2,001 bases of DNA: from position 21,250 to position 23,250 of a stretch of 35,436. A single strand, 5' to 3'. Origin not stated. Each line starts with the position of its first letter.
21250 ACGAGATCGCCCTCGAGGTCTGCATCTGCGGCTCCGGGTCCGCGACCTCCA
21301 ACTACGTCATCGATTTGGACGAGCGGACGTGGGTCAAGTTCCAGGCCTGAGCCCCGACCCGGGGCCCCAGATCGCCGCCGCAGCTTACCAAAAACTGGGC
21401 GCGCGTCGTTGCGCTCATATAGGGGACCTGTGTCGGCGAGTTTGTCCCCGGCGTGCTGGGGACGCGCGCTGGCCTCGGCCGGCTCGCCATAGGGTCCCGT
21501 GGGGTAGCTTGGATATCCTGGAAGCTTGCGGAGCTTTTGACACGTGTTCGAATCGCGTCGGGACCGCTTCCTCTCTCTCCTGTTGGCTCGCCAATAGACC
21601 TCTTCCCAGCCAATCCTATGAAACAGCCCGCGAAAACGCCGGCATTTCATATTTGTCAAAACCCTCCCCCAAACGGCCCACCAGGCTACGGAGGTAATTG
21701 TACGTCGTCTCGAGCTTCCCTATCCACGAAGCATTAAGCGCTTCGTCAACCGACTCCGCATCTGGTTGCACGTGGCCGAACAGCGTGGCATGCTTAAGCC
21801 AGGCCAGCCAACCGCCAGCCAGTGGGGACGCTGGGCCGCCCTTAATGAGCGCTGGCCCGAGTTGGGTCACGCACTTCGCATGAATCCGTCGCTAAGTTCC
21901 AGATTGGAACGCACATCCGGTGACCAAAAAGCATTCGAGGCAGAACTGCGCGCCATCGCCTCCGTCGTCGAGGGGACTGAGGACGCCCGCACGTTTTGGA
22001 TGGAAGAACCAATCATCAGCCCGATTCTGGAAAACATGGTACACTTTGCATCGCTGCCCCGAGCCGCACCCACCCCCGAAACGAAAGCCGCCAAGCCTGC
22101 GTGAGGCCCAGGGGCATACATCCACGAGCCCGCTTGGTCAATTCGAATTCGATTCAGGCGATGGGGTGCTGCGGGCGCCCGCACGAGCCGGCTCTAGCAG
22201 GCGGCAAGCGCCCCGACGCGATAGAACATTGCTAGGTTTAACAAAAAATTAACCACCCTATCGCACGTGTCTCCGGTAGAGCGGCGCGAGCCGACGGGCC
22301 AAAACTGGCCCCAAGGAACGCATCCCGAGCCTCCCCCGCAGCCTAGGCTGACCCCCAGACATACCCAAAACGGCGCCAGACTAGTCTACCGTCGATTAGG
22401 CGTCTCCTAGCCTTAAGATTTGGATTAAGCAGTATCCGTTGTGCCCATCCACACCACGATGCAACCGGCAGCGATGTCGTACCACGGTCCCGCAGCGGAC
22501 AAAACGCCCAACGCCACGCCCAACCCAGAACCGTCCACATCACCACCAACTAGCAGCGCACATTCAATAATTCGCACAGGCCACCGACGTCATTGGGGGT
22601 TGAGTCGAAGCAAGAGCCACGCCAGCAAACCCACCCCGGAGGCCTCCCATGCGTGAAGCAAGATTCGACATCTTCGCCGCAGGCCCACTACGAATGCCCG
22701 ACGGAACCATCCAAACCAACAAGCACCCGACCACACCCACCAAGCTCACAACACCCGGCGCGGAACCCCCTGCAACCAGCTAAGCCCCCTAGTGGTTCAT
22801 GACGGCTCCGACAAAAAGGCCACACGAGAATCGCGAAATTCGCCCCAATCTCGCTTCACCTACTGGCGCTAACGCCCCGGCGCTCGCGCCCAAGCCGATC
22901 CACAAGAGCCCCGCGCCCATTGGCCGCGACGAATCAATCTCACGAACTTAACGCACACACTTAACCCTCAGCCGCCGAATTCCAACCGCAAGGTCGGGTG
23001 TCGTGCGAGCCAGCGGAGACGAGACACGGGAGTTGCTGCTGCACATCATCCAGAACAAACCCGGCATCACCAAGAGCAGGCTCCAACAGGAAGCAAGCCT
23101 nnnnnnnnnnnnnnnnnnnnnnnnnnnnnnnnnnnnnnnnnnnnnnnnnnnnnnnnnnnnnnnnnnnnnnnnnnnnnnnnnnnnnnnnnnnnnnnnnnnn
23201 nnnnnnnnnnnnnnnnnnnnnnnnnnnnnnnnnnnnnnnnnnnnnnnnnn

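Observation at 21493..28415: Integrase-less island of about 6.8 kb inserted into the 3' end of tRNA-Arg(GCG), bounded by a perfect 23-bp direct repeat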

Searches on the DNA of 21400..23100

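Call 31: search_rna_families(source=window, start=21400, end=23100, threshold=evalue, max_evalue=1)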
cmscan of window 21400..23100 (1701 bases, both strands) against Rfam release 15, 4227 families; matches with E-value up to 1: 2.
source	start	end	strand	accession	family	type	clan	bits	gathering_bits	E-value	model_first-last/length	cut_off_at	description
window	21493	21566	+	RF00005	tRNA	Gene; tRNA;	CL00001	49.6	29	3.5e-09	1-71/71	no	tRNA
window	22952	23011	+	RF01523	TB10Cs1H2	Gene; snRNA; snoRNA; HACA-box;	-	20.3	50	0.45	1-63/63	no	Trypanosomatid snoRNA TB10Cs1H2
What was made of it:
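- Checked: Rfam scores it 49.6 bits in a local scan (call 31).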

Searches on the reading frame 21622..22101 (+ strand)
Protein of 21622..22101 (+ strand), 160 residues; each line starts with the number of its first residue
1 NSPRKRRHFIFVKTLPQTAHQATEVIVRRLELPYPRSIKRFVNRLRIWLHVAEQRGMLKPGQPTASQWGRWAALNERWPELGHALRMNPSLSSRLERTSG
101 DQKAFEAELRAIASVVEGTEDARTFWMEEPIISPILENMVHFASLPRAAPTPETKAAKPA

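Call 56: search_protein_representatives(protein=window:21622-22101:+)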
Query: 160 residues. Proteins with E-value up to 0.001 (for the whole library): 388; up to 1e-10: 62; up to 1e-30: 1. The best 150 are listed.
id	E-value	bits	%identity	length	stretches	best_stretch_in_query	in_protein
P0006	1.3e-61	223.5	100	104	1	57-160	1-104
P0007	1.0e-18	84.2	44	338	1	18-153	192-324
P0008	9.5e-17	77.8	38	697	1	18-142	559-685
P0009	5.7e-16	75.3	42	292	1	22-152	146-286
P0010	2.3e-15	73.3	38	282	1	25-147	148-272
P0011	4.7e-15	72.3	39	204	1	19-144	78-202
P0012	5.7e-15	72.0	40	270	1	27-153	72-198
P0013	6.0e-15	72.0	36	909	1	21-154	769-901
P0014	6.8e-15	71.8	42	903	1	28-150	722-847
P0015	3.1e-14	69.7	36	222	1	32-148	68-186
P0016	3.6e-14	69.4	39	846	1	30-152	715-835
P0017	5.0e-14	69.0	40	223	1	33-129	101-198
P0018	5.0e-14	69.0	37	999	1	24-142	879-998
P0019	7.2e-14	68.5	40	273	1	24-143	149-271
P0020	1.5e-13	67.4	38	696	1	12-147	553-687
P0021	1.9e-13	67.1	43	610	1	31-154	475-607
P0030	1.2e-12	64.4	35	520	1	16-150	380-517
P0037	2.9e-12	63.2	38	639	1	19-146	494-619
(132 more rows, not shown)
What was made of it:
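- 21613..22104 (+): 5'-truncated KAP-family P-loop NTPase gene. Only the C-terminal ~150 codons remain; the frame is stop-free over 21622-22104. All hits align to the extreme C-termini of longer proteins, most of them 200-1000 aa and many themselves fragments (call 56).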

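Call 57: search_protein_families(library=pfam, proteins=[P0007, P0008, P0009, P0010, P0013, P0014, P0018, P0021, P0012, P0030], max_evalue=0.001)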
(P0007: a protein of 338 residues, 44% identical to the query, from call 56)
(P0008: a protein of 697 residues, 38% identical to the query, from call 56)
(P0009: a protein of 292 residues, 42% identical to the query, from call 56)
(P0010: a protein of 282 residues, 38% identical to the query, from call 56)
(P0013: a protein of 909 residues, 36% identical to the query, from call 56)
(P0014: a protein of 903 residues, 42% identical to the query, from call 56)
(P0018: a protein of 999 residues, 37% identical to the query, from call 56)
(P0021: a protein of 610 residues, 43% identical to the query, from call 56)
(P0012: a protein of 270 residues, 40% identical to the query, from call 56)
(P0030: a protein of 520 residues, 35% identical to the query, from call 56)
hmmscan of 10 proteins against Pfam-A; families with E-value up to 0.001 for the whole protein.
P0007 (338 aa): 1 family
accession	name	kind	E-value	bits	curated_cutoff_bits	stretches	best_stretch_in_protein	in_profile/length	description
PF07693.20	KAP_NTPase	-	0.00058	19.6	20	0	19-220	200-288/293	KAP family P-loop domain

P0008 (697 aa): 3 families
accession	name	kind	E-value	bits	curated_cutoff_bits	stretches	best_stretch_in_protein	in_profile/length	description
PF07693.20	KAP_NTPase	-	2.4e-25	89.8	20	1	77-384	1-236/293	KAP family P-loop domain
PF13191.12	AAA_16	-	9.4e-08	33.2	32.6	1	83-203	11-135/167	AAA ATPase domain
PF13401.12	AAA_22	-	0.00056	20.7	27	0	99-162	8-64/130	AAA domain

P0009 (292 aa): 0 families

P0010 (282 aa): 0 families

P0013 (909 aa): 4 families
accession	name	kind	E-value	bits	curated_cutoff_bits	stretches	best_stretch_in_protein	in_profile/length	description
PF07693.20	KAP_NTPase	-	9.4e-27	94.5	20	1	204-538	1-242/293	KAP family P-loop domain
PF13191.12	AAA_16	-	6.9e-05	23.8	32.6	0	211-459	12-161/167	AAA ATPase domain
PF20693.3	YobI-ATPase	-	6.9e-05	23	27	1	226-463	17-240/363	YobI-like P-loop NTPase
PF24883.2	NPHP3_N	-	0.00015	22.4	24.8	0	377-461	69-154/164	Nephrocystin 3, N-terminal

P0014 (903 aa): 4 families
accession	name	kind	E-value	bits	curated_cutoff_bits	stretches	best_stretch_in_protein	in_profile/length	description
PF07693.20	KAP_NTPase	-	8.1e-28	97.9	20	1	301-618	1-242/293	KAP family P-loop domain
PF13191.12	AAA_16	-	6.2e-06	27.2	32.6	1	307-544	11-165/167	AAA ATPase domain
PF24883.2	NPHP3_N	-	3.1e-05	24.7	24.8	0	321-396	23-92/164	Nephrocystin 3, N-terminal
PF13401.12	AAA_22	-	0.00055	20.7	27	0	323-376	8-58/130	AAA domain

P0018 (999 aa): 4 families
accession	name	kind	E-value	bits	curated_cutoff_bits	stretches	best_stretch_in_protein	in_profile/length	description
PF07693.20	KAP_NTPase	-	2.5e-28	99.6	20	1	263-585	1-241/293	KAP family P-loop domain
PF13191.12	AAA_16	-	1.3e-05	26.2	32.6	1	268-509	10-160/167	AAA ATPase domain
PF24883.2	NPHP3_N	-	2.4e-05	25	24.8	0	284-349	24-86/164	Nephrocystin 3, N-terminal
PF13401.12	AAA_22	-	0.00015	22.5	27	0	284-357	7-76/130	AAA domain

P0021 (610 aa): 2 families
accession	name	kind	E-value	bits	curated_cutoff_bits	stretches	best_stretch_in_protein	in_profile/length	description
PF07693.20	KAP_NTPase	-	1.8e-30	106.7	20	1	10-327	1-246/293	KAP family P-loop domain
PF13191.12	AAA_16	-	1.4e-06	29.4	32.6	1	15-235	10-146/167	AAA ATPase domain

P0012 (270 aa): 0 families

P0030 (520 aa): 1 family
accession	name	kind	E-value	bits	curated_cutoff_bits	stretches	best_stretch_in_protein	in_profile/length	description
PF07693.20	KAP_NTPase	-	1.2e-12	48.2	20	1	107-200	149-227/293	KAP family P-loop domain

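Call 59: search_protein_families(library=padloc, proteins=[window:21622-22101:+, P0008, P0013, P0037], max_evalue=0.01)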
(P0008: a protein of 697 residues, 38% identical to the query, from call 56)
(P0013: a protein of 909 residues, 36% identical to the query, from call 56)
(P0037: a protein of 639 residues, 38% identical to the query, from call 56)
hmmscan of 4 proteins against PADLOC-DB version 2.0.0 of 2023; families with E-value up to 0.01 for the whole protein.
window:21622-22101:+ (160 aa): 0 families

P0008 (697 aa): 7 families
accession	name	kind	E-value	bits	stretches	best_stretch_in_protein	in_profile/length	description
PDLC02361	PifA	-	3.6e-23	80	2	63-197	7-140/720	PifA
PDLC04959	PDC-S20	-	8.4e-18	63.1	1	72-345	18-243/464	-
PDLC02209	QatA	-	3.4e-14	50.4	1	73-169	11-100/646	-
PDLC04956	PDC-S20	-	2.8e-10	38.2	1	287-345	179-237/450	-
PDLC02210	QatA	-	2.4e-08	31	1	72-374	9-278/593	-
PDLC04958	PDC-S20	-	2.1e-06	25.3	1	73-144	4-70/458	-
PDLC04957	PDC-S20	-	0.00064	17.3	0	287-345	181-240/446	-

P0013 (909 aa): 7 families
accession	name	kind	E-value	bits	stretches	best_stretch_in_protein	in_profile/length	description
PDLC04959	PDC-S20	-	2.6e-26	91.2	2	199-289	18-99/464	-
PDLC02361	PifA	-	3.6e-23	80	3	188-288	5-105/720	PifA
PDLC02209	QatA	-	6.7e-21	72.5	2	387-523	161-283/646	-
PDLC04958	PDC-S20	-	1.8e-11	42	2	408-528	158-261/458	-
PDLC02210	QatA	-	5.9e-11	39.6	2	392-488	169-262/593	-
PDLC04956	PDC-S20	-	2.7e-10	38.2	1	427-481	178-232/450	-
PDLC04957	PDC-S20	-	6e-09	33.9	1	408-473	166-227/446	-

P0037 (639 aa): 8 families
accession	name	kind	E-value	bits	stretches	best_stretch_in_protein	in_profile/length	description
PDLC02361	PifA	-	1.9e-26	90.9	1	3-348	7-282/720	PifA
PDLC02209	QatA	-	6.5e-22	75.9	2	236-337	203-302/646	-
PDLC04959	PDC-S20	-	4.4e-21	73.9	2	13-86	19-83/464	-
PDLC02210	QatA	-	1.5e-16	58.1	2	234-332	202-290/593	-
PDLC04958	PDC-S20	-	1.3e-11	42.5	2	12-83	3-69/458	-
PDLC04956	PDC-S20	-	4.7e-11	40.7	1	235-326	180-259/450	-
PDLC04957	PDC-S20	-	3.8e-08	31.3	2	235-282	182-230/446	-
PDLC04140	mad8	-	0.00011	19.8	1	36-282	27-240/314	mads_8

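Call 60: search_protein_families(library=ncbifam, proteins=[window:21622-22101:+, P0008, P0013], max_evalue=0.01)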
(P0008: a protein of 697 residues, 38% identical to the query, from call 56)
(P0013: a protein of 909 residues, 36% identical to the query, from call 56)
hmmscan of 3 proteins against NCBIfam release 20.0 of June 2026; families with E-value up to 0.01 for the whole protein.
window:21622-22101:+ (160 aa): 1 family
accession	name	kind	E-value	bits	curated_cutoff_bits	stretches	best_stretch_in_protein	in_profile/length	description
NF041923.1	QatA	equivalog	0.0061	15.3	600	1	34-57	365-388/628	Qat anti-phage system ATPase QatA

P0008 (697 aa): 1 family
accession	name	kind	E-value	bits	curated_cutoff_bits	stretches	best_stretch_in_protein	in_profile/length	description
NF041923.1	QatA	equivalog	5.2e-19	68.4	600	1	73-374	11-281/628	Qat anti-phage system ATPase QatA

P0013 (909 aa): 1 family
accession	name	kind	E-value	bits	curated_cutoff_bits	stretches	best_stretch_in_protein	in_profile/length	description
NF041923.1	QatA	equivalog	1.9e-25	89.6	600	2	386-523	160-282/628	Qat anti-phage system ATPase QatA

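Call 62: find_encoding_contigs(protein=P0007, flank=10000)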
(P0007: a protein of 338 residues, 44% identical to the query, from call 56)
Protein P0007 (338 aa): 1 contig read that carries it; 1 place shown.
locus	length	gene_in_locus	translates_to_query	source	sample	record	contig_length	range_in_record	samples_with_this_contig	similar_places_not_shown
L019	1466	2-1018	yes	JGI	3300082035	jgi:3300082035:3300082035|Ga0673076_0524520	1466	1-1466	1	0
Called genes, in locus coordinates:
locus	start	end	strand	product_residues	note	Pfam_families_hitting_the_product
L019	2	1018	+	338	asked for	?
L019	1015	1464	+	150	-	?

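Call 63: find_encoding_contigs(protein=P0008, flank=10000, max_places=3)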
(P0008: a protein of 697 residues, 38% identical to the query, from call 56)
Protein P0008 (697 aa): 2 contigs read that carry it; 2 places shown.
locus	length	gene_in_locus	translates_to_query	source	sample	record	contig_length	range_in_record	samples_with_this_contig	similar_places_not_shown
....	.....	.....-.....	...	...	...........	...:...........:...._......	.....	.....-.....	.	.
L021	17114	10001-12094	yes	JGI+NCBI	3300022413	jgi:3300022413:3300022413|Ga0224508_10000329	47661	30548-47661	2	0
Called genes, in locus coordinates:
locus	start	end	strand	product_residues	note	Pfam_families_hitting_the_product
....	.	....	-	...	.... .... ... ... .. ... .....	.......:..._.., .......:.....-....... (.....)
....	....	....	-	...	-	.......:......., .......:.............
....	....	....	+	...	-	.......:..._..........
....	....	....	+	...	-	-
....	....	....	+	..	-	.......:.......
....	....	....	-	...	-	-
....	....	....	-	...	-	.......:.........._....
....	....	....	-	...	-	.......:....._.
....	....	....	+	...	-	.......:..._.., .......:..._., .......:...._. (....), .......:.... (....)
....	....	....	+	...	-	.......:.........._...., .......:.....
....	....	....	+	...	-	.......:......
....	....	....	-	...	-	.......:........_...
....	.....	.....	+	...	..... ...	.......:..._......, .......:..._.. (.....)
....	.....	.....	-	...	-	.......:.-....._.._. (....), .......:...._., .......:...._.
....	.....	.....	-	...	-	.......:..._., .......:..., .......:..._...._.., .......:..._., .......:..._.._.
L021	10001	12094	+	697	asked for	PF07693:KAP_NTPase, PF13191:AAA_16 (faint)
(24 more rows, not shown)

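Call 64: find_encoding_contigs(protein=P0014, flank=10000, max_places=3)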
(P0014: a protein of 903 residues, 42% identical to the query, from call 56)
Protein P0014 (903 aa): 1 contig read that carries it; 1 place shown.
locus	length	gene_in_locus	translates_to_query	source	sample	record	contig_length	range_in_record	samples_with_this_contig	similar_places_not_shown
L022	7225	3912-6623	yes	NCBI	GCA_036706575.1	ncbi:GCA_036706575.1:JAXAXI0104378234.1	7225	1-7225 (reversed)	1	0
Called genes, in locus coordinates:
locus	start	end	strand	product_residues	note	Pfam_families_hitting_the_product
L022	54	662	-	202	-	PF06445:GyrI-like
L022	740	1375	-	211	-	-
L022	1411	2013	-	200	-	-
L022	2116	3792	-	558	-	PF17391:Urocanase_N, PF01175:Urocanase, PF17392:Urocanase_C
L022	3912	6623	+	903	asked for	PF07693:KAP_NTPase, PF13191:AAA_16 (weak)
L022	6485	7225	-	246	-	?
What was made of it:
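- Tried and rejected: They are stand-alone genes in unrelated chromosomes, which is uninformative (calls 62-64).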
